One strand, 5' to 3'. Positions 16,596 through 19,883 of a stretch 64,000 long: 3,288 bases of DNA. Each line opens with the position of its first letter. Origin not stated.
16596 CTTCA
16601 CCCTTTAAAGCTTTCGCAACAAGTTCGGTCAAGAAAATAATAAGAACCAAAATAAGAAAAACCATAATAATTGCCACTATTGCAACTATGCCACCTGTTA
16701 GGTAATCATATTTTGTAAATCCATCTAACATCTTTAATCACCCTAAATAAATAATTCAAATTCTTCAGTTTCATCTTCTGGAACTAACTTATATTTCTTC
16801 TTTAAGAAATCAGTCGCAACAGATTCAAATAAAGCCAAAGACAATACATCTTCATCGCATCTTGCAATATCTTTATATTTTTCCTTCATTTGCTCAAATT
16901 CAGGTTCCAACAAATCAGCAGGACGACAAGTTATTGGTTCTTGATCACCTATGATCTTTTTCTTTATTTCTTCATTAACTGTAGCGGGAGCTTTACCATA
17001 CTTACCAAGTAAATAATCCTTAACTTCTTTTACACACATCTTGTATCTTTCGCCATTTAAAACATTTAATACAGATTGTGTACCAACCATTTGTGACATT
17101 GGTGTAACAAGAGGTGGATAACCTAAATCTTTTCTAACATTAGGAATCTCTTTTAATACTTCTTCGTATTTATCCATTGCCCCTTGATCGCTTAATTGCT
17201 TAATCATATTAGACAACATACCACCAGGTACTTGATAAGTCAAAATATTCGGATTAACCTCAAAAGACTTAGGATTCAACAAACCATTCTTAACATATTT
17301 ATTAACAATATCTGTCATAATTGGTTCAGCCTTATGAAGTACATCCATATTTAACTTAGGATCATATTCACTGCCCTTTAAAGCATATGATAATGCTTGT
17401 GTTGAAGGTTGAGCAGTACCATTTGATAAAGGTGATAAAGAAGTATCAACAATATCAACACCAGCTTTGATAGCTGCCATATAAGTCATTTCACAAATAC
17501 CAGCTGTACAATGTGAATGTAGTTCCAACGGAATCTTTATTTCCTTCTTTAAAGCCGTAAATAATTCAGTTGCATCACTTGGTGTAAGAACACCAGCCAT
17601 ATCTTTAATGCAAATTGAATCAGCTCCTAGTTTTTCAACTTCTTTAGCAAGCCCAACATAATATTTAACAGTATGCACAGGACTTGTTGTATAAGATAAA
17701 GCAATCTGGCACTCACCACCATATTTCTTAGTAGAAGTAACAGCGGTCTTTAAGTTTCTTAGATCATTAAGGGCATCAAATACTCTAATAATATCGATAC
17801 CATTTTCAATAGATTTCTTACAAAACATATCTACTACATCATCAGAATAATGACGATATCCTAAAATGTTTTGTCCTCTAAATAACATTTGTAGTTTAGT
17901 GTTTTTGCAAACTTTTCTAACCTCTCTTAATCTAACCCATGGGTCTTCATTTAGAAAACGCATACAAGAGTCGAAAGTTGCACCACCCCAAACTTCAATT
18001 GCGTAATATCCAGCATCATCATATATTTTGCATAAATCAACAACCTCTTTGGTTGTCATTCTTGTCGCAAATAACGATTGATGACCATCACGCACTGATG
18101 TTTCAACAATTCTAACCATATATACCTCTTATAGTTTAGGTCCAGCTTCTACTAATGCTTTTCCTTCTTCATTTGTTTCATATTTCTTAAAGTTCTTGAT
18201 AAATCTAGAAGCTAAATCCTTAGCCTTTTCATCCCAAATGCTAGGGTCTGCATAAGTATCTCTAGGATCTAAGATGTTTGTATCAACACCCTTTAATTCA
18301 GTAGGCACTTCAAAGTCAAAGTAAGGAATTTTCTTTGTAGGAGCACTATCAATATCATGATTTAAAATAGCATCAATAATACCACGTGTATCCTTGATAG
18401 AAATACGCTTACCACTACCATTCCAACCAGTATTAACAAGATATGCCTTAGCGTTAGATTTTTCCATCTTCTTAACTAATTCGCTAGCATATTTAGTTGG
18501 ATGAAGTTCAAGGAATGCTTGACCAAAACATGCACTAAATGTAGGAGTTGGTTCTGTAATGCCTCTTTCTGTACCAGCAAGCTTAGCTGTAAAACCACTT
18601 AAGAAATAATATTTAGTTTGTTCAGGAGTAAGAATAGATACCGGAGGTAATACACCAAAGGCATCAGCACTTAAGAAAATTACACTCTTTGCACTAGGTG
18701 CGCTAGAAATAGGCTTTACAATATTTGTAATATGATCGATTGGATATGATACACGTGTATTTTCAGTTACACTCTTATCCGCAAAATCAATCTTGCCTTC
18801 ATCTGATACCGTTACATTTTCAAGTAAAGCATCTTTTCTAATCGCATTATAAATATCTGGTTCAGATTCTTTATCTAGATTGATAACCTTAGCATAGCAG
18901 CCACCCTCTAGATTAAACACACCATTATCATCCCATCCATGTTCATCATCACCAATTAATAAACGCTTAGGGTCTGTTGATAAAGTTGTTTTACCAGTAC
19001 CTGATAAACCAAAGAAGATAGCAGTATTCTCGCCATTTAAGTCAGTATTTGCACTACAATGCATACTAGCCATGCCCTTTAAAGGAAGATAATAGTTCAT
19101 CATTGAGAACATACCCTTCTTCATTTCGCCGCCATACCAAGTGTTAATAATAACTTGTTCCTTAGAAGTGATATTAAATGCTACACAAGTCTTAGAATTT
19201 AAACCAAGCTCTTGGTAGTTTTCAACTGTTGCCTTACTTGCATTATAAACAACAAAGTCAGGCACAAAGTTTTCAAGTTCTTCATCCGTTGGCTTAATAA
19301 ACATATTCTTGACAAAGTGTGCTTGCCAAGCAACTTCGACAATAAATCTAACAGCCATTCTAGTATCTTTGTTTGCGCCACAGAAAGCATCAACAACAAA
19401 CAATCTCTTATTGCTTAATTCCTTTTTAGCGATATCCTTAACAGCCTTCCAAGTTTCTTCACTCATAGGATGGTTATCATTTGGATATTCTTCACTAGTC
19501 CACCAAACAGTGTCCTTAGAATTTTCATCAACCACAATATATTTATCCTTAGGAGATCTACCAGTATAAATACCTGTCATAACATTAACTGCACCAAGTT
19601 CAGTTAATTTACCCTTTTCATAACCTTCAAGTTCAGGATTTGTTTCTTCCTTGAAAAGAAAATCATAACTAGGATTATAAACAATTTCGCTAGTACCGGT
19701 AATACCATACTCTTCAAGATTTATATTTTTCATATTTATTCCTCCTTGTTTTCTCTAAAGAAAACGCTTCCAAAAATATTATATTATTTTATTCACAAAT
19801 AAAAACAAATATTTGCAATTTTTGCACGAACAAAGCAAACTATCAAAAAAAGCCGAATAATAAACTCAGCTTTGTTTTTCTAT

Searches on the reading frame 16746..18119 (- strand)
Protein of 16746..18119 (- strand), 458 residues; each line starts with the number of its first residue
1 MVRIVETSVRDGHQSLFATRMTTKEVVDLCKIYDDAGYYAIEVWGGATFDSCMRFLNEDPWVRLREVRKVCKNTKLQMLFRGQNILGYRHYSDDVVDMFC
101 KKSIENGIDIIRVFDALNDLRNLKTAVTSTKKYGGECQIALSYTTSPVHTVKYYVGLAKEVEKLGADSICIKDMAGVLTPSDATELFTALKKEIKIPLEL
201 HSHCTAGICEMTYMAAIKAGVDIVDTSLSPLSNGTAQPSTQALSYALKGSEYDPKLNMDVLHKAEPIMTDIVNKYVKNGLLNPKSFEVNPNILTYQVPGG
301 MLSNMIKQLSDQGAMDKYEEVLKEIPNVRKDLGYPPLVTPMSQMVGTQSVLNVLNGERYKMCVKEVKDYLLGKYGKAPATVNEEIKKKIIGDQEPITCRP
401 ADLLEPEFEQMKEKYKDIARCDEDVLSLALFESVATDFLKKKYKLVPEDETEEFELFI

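Call 85: search_protein_families(library=pfam, proteins=[window:16746-18119:-])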
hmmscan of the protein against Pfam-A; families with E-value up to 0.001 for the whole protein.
window:16746-18119:- (458 aa): 2 families
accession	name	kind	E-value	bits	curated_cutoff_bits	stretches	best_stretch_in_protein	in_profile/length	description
PF02436.23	PYC_OADA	-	2.6e-55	187.7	27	1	292-444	1-166/201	Conserved carboxylase domain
PF00682.25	HMGL-like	-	2.9e-19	69.9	29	1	2-265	2-257/260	HMGL-like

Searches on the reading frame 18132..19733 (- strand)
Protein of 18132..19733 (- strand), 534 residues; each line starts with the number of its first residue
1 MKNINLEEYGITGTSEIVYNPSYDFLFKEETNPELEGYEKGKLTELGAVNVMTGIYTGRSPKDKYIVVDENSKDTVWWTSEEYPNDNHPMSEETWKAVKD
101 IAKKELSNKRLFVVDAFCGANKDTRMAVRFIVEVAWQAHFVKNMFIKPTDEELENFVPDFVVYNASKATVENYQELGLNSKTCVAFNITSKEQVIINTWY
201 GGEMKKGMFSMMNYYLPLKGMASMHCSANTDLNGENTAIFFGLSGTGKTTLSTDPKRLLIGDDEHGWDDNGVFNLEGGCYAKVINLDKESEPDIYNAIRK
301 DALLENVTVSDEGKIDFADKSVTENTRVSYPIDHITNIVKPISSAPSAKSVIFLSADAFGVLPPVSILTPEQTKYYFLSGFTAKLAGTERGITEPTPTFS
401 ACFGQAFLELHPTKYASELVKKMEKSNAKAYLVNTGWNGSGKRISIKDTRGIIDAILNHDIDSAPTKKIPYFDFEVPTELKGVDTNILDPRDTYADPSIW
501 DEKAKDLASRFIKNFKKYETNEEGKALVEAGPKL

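Call 85: search_protein_families(library=pfam, proteins=[window:18132-19733:-])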
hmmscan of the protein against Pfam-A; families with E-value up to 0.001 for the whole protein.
window:18132-19733:- (534 aa): 1 family
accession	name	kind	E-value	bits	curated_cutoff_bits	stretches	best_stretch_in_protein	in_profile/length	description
PF01293.25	PEPCK_ATP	-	8.4e-203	674.7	26.5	1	16-485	2-464/465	Phosphoenolpyruvate carboxykinase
